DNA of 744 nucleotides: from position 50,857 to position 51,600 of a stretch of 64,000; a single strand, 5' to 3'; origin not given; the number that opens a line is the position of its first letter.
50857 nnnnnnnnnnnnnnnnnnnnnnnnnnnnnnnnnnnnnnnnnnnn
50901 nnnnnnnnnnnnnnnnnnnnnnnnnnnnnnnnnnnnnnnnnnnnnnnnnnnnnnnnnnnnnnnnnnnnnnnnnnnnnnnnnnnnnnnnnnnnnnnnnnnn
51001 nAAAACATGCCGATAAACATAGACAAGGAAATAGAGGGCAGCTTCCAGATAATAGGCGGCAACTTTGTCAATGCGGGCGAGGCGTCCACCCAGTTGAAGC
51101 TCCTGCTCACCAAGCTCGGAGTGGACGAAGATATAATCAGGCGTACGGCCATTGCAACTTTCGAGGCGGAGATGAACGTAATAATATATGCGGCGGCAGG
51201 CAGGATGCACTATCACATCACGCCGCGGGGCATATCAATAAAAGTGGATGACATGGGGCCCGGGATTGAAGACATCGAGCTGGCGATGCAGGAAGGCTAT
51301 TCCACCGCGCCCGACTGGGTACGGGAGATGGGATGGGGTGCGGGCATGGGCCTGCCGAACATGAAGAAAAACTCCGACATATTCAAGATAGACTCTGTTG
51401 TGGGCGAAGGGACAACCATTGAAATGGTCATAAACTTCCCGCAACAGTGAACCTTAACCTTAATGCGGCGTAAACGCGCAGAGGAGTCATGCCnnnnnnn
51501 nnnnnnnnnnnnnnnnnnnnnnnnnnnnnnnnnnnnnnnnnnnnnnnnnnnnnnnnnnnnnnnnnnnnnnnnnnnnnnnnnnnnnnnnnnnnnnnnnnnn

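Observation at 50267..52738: Regulatory cassette: CheY-like regulator, DRTGG, GHKL anti-sigma-like ATPase, DRTGG, PHP phosphoesterase next to NADH dehydrogenase genes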

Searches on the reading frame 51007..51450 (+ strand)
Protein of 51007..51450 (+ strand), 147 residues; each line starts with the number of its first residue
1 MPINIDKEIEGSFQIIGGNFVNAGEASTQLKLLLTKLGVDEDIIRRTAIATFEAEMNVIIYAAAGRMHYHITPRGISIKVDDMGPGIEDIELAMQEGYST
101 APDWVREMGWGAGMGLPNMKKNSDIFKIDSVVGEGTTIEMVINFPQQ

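Call 3: search_protein_families(library=pfam, proteins=[window:51007-51450:+], max_evalue=0.01)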
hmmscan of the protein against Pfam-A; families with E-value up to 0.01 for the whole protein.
window:51007-51450:+ (147 aa): 2 families
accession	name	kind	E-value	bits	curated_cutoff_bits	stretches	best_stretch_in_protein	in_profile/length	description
PF13581.12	HATPase_c_2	-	3e-07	31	27.4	1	25-141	10-126/127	Histidine kinase-like ATPase domain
PF02518.31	HATPase_c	-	3.6e-05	24.6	26.4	1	56-144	15-109/111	Histidine kinase-, DNA gyrase B-, and HSP90-like ATPase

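Call 7: search_protein_families(library=ncbifam, proteins=[window:51007-51450:+], max_evalue=0.01)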
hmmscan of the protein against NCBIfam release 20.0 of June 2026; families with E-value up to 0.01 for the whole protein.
window:51007-51450:+ (147 aa): 2 families
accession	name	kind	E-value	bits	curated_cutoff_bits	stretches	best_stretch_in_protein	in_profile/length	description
TIGR01925.2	spIIAB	equivalog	4.3e-14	52.6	135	1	33-142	24-134/137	anti-sigma F factor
NF010076.0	PRK13557.1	subfamily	0.00063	18.3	631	1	73-142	322-392/540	histidine kinase famiy protein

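Call 10: find_homologous_proteins(query=window:51007-51450:+, max_evalue=0.001)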
Query window:51007-51450:+ (147 aa): 7994 proteins with E <= 0.001 among 8000 candidates; the best 120 are listed.
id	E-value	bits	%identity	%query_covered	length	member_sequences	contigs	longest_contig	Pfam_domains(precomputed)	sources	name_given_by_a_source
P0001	1.6e-91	322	100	100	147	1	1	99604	PF13581.13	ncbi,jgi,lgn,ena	-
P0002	1.6e-89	315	99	99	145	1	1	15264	PF13581.13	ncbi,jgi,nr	ncbi:MAG: anti-sigma regulatory factor [Deferribacteres bacterium]|nr:anti-sigma regulatory factor [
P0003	9.9e-87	306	97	99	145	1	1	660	PF13581.13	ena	-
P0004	1.5e-85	302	96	99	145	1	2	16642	PF13581.13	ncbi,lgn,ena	-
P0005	1.8e-82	292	92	98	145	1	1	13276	PF13581.13,PF02518.32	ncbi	-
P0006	2.2e-81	289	90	98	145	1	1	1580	PF13581.13,PF02518.32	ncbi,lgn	-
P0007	9.3e-76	270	84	98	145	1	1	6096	PF13581.13,PF02518.32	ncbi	-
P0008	9.7e-76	270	83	99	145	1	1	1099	PF13581.13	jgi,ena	-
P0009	1.3e-75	270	80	99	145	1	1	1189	PF13581.13,PF02518.32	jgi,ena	-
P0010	1.8e-75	269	84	98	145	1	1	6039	PF13581.13,PF02518.32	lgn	-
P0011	1.9e-75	269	83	99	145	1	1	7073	PF13581.13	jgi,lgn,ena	-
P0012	2.0e-75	269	81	99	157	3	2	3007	PF13581.13,PF02518.32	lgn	-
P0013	2.4e-75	269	83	98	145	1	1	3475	PF13581.13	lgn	-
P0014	2.7e-75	269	83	99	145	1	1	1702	PF13581.13,PF02518.32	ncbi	-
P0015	1.8e-74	266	83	98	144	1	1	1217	PF13581.13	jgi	jgi:anti-sigma regulatory factor (Ser/Thr protein kinase)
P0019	4.9e-74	265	83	99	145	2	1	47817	PF13581.13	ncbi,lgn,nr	ncbi:MAG: ATP-binding protein [Nitrospirae bacterium]|nr:ATP-binding protein [Nitrospirota bacterium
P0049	6.7e-72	258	81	99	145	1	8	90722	PF13581.13,PF02518.32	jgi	jgi:anti-sigma regulatory factor (Ser/Thr protein kinase)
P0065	4.4e-71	255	81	99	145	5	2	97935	PF13581.13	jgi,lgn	jgi:anti-sigma regulatory factor (Ser/Thr protein kinase)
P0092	5.4e-70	252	78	99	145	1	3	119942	PF13581.13,PF02518.32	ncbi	-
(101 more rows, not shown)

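Call 12: find_encoding_contigs(protein=P0001, flank=10000, max_places=3)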
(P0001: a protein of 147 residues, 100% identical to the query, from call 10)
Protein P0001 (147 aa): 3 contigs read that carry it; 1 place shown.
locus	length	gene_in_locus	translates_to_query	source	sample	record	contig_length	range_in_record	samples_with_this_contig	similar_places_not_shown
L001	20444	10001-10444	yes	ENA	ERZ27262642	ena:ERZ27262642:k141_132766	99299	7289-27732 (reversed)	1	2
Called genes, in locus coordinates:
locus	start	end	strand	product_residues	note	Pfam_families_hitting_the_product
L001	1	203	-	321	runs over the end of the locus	PF00146:NADHdh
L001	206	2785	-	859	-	PF00111:Fer2 (weak), PF13510:Fer2_4, PF10588:NADH-G_4Fe-4S_3, PF12838:Fer4_7 (weak), PF22117:Fer4_Nqo3, PF04879:Molybdop_Fe4S4, PF00384:Molybdopterin, PF01568:Molydop_binding, +1 more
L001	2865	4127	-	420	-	PF01512:Complex1_51K, PF22461:SLBB_2, PF10531:SLBB, PF10589:NADH_4Fe-4S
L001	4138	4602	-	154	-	PF01257:2Fe-2S_thioredx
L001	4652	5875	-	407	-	PF00346:Complex1_49kDa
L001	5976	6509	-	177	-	PF00329:Complex1_30kDa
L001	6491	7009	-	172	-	PF01058:Oxidored_q6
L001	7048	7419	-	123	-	PF00507:Oxidored_q4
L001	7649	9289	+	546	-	PF00672:HAMP, PF00512:HisKA, PF02518:HATPase_c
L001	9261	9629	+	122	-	PF00072:Response_reg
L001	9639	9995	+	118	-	PF07085:DRTGG (weak)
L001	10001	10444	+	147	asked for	PF13581:HATPase_c_2 (weak)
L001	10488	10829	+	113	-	-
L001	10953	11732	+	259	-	PF02811:PHP, PF13263:PHP_C (faint)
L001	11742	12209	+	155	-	PF01288:HPPK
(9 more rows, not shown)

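Call 14: find_encoding_contigs(protein=P0092, flank=10000, max_places=3)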
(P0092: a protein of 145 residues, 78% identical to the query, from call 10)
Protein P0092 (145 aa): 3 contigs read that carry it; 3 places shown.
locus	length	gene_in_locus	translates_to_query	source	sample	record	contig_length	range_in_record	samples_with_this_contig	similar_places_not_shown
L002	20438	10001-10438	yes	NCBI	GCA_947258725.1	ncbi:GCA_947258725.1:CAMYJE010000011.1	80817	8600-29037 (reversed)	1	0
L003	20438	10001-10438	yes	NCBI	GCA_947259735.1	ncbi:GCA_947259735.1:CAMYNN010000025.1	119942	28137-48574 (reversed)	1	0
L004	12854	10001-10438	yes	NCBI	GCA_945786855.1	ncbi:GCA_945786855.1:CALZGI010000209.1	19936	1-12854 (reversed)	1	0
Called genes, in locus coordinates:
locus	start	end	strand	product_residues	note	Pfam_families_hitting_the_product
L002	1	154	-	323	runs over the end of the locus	PF00146:NADHdh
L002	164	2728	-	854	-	PF00111:Fer2 (weak), PF13510:Fer2_4, PF10588:NADH-G_4Fe-4S_3, PF12838:Fer4_7 (weak), PF22117:Fer4_Nqo3, PF04879:Molybdop_Fe4S4, PF00384:Molybdopterin, PF01568:Molydop_binding, +1 more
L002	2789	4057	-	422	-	PF01512:Complex1_51K, PF10531:SLBB, PF22461:SLBB_2, PF10589:NADH_4Fe-4S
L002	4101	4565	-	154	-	PF01257:2Fe-2S_thioredx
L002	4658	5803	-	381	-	PF00346:Complex1_49kDa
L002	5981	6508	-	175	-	PF00329:Complex1_30kDa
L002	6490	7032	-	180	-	PF01058:Oxidored_q6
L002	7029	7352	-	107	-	PF00507:Oxidored_q4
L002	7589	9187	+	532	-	PF00672:HAMP, PF00512:HisKA, PF02518:HATPase_c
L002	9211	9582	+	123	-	PF00072:Response_reg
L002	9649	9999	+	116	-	PF07085:DRTGG (weak)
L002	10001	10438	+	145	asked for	PF13581:HATPase_c_2, PF02518:HATPase_c (weak)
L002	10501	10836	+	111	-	PF07085:DRTGG (weak)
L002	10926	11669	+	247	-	PF02811:PHP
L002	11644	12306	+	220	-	PF02518:HATPase_c, PF13589:HATPase_c_3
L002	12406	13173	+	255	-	PF00072:Response_reg, PF01597:GCV_H (weak)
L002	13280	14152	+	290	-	PF00072:Response_reg, PF01257:2Fe-2S_thioredx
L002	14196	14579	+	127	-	-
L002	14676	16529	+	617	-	PF01257:2Fe-2S_thioredx (weak), PF01512:Complex1_51K, PF00037:Fer4 (faint), PF10589:NADH_4Fe-4S, PF12838:Fer4_7 (weak), PF13187:Fer4_9 (weak), PF13237:Fer4_10 (weak), PF14697:Fer4_21 (weak), +1 more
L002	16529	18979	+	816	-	PF00111:Fer2, PF13484:Fer4_16 (faint), PF13510:Fer2_4, PF10588:NADH-G_4Fe-4S_3, PF22117:Fer4_Nqo3, PF04879:Molybdop_Fe4S4, PF00384:Molybdopterin, PF01568:Molydop_binding, +2 more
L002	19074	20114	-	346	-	PF00072:Response_reg, PF00990:GGDEF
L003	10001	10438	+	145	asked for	PF13581:HATPase_c_2, PF02518:HATPase_c (weak)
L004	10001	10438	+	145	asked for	PF13581:HATPase_c_2, PF02518:HATPase_c (weak)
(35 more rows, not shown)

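Call 15: find_encoding_contigs(protein=P0049, flank=10000, max_places=4)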
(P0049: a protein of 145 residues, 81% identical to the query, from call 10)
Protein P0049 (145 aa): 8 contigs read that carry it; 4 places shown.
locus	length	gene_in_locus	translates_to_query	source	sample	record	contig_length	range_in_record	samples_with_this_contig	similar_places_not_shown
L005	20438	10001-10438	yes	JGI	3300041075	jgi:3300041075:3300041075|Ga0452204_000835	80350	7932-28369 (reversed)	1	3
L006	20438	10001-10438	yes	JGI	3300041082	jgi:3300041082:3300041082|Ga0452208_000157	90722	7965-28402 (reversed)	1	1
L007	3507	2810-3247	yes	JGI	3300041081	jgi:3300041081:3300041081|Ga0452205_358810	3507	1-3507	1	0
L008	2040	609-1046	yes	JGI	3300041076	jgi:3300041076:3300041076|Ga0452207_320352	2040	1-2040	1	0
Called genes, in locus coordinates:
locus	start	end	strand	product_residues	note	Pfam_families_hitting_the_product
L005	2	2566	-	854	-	PF00111:Fer2, PF13510:Fer2_4, PF10588:NADH-G_4Fe-4S_3, PF12838:Fer4_7, PF22117:Fer4_Nqo3, PF04879:Molybdop_Fe4S4, PF00384:Molybdopterin, PF01568:Molydop_binding, +1 more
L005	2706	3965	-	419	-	PF01512:Complex1_51K, PF10531:SLBB, PF22461:SLBB_2, PF10589:NADH_4Fe-4S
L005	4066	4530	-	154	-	PF01257:2Fe-2S_thioredx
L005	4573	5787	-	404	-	PF00346:Complex1_49kDa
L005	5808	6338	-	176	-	PF00329:Complex1_30kDa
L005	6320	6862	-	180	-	PF01058:Oxidored_q6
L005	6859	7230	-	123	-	PF00507:Oxidored_q4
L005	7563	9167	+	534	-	PF00672:HAMP, PF00512:HisKA, PF02518:HATPase_c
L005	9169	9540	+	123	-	PF00072:Response_reg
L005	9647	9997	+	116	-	PF07085:DRTGG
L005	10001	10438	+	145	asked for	PF13581:HATPase_c_2 (weak), PF02518:HATPase_c (weak)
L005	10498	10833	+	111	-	PF07085:DRTGG (weak)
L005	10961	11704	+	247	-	PF02811:PHP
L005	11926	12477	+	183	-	PF02518:HATPase_c, PF13589:HATPase_c_3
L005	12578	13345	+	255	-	PF00072:Response_reg, PF01597:GCV_H (weak)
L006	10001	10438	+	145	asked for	PF13581:HATPase_c_2 (weak), PF02518:HATPase_c (weak)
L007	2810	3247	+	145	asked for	PF13581:HATPase_c_2 (weak), PF02518:HATPase_c (weak)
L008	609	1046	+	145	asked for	PF13581:HATPase_c_2 (weak), PF02518:HATPase_c (weak)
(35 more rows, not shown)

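Call 16: find_encoding_contigs(protein=P0065, flank=10000, max_places=3)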
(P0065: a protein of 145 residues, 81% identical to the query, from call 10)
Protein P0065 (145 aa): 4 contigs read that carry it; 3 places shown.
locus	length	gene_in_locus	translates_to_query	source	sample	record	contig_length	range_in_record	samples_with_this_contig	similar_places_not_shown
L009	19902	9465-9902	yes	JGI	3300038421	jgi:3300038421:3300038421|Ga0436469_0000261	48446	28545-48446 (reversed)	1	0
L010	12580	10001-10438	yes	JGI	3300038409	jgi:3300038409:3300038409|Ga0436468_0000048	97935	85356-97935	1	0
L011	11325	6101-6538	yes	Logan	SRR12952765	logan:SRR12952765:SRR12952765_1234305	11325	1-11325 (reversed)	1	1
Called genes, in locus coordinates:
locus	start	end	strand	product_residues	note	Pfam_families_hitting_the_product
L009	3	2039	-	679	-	?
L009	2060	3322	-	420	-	PF01512:Complex1_51K, PF22461:SLBB_2, PF10531:SLBB, PF10589:NADH_4Fe-4S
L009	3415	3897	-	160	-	PF01257:2Fe-2S_thioredx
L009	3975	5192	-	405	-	PF00346:Complex1_49kDa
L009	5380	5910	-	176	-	PF00329:Complex1_30kDa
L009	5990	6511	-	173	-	PF01058:Oxidored_q6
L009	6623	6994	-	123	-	PF00507:Oxidored_q4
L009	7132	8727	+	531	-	PF00672:HAMP, PF00512:HisKA, PF02518:HATPase_c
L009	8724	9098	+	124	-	PF00072:Response_reg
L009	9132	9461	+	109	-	PF07085:DRTGG (weak)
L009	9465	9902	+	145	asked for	PF13581:HATPase_c_2 (weak)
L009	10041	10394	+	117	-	PF07085:DRTGG (weak)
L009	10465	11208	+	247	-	PF02811:PHP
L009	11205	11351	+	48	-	-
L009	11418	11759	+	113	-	PF22600:MTPAP-like_central (weak), PF18765:Polbeta, PF01909:NTP_transf_2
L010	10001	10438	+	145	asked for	PF13581:HATPase_c_2 (weak)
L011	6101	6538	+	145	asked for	PF13581:HATPase_c_2 (weak)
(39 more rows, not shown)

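Call 24: search_solved_structures(query=window:51007-51450:+, max_evalue=0.01, show_alignments=2)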
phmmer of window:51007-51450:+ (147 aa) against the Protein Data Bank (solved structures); distinct sequences matched with E-value up to 0.01: 5.
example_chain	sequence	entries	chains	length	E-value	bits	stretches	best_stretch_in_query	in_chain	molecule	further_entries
7bqb_A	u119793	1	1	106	0.0029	20.7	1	27-70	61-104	NF6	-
1til_A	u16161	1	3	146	0.0069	19.5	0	76-140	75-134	Anti-sigma F factor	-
1l0o_A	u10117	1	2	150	0.0075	19.4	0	76-140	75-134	Anti-sigma F factor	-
1tid_A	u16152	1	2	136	0.0076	19.4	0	76-139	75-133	Anti-sigma F factor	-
1th8_A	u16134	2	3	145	0.0078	19.3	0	76-139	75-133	Anti-sigma F factor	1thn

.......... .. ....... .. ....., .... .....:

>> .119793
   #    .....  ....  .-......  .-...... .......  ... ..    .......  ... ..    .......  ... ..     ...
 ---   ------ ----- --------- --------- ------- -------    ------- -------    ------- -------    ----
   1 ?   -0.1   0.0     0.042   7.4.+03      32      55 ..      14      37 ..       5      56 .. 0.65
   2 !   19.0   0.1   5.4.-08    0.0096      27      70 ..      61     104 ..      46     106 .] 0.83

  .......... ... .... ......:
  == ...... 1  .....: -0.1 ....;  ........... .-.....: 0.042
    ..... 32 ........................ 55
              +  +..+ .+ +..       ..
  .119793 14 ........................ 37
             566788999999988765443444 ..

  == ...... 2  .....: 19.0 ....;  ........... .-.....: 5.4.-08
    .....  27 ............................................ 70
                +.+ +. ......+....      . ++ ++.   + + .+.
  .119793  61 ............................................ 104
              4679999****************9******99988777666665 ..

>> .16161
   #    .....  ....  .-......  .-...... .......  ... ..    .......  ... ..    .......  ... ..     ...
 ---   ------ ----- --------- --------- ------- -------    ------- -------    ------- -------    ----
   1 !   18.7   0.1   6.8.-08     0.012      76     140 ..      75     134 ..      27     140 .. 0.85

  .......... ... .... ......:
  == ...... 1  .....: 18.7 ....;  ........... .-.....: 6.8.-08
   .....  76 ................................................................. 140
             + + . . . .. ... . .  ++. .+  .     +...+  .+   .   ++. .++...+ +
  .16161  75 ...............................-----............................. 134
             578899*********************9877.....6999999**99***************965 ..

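Call 44: find_encoding_contigs(protein=P0019, flank=10000, max_places=2)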
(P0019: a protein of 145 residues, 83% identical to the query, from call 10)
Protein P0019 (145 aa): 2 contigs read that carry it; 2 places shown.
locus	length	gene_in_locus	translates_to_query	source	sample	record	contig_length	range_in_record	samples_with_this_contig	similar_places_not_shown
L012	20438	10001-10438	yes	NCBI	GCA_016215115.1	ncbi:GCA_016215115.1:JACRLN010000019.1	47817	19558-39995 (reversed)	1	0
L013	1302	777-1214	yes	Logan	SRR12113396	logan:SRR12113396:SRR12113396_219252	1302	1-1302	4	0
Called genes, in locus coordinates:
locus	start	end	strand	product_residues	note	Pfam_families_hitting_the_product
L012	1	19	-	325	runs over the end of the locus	PF00146:NADHdh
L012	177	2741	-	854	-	PF00111:Fer2, PF13510:Fer2_4, PF10588:NADH-G_4Fe-4S_3, PF12838:Fer4_7, PF22117:Fer4_Nqo3, PF04879:Molybdop_Fe4S4, PF00384:Molybdopterin, PF01568:Molydop_binding, +1 more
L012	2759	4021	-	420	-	PF01512:Complex1_51K, PF22461:SLBB_2, PF10531:SLBB, PF10589:NADH_4Fe-4S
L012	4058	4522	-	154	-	PF01257:2Fe-2S_thioredx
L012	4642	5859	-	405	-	PF00346:Complex1_49kDa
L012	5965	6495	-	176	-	PF00329:Complex1_30kDa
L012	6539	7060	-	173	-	PF01058:Oxidored_q6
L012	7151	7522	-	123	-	PF00507:Oxidored_q4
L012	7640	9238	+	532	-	PF00672:HAMP, PF00512:HisKA, PF02518:HATPase_c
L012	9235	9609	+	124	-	PF00072:Response_reg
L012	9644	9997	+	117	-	PF07085:DRTGG (weak)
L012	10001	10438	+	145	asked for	PF13581:HATPase_c_2 (weak)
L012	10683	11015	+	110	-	-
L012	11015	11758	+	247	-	PF02811:PHP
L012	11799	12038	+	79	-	-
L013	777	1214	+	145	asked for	PF13581:HATPase_c_2 (weak)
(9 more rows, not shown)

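Call 45: find_encoding_contigs(protein=P0005, flank=10000, max_places=2)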
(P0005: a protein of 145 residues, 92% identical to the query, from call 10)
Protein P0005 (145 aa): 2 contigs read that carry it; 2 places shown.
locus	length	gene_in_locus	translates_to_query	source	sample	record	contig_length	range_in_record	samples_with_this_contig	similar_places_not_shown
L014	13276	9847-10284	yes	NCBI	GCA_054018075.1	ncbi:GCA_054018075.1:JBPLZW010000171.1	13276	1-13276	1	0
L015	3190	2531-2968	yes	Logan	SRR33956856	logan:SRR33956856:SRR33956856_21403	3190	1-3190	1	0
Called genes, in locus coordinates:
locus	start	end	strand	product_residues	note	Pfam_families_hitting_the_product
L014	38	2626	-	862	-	PF00111:Fer2 (weak), PF13510:Fer2_4, PF10588:NADH-G_4Fe-4S_3, PF12838:Fer4_7 (weak), PF22117:Fer4_Nqo3, PF04879:Molybdop_Fe4S4, PF00384:Molybdopterin, PF01568:Molydop_binding, +1 more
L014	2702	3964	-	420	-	PF01512:Complex1_51K, PF22461:SLBB_2, PF10531:SLBB, PF10589:NADH_4Fe-4S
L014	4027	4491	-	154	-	PF01257:2Fe-2S_thioredx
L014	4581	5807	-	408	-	PF00346:Complex1_49kDa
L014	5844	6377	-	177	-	PF00329:Complex1_30kDa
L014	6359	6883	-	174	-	PF01058:Oxidored_q6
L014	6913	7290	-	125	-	PF00507:Oxidored_q4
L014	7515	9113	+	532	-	PF00672:HAMP, PF00512:HisKA, PF02518:HATPase_c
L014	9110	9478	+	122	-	PF00072:Response_reg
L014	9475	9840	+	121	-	PF07085:DRTGG (weak)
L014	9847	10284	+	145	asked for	PF13581:HATPase_c_2 (weak), PF02518:HATPase_c (faint)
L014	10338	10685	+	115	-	PF07085:DRTGG (weak)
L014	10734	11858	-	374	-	PF01637:ATPase_2 (faint), PF13173:AAA_14, PF13635:DUF4143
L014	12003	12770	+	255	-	PF02811:PHP, PF13263:PHP_C (faint)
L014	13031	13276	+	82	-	?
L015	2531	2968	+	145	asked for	PF13581:HATPase_c_2 (weak), PF02518:HATPase_c (faint)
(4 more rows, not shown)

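Call 55: search_protein_representatives(protein=window:51007-51450:+)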
Query: 147 residues. Proteins with E-value up to 0.001 (for the whole library): 1812; up to 1e-10: 621; up to 1e-30: 90. The best 150 are listed.
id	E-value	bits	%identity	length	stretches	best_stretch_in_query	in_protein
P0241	1.0e-44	168.1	56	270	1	7-143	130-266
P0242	8.1e-44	165.2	54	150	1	4-143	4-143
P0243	9.1e-41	155.3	54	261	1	2-143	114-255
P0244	1.3e-39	151.5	58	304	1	12-144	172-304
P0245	3.9e-39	150.0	54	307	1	4-143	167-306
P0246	5.1e-39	149.6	54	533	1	4-144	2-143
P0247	1.4e-38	148.2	52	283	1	10-143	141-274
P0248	5.3e-38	146.3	55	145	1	7-143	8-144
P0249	5.4e-38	146.3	54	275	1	9-142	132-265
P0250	2.0e-37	144.4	53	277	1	10-146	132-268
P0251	1.2e-36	141.9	49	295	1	9-144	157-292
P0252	3.2e-36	140.6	51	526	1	10-143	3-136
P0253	5.0e-36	139.9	51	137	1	10-141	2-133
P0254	1.8e-35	138.1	52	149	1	10-145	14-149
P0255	2.1e-35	137.9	51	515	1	12-144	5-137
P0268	1.8e-34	134.9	53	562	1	12-141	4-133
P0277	4.6e-34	133.6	50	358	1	12-141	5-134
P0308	4.7e-32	127.1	47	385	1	13-142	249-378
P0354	5.1e-29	117.2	47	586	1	12-142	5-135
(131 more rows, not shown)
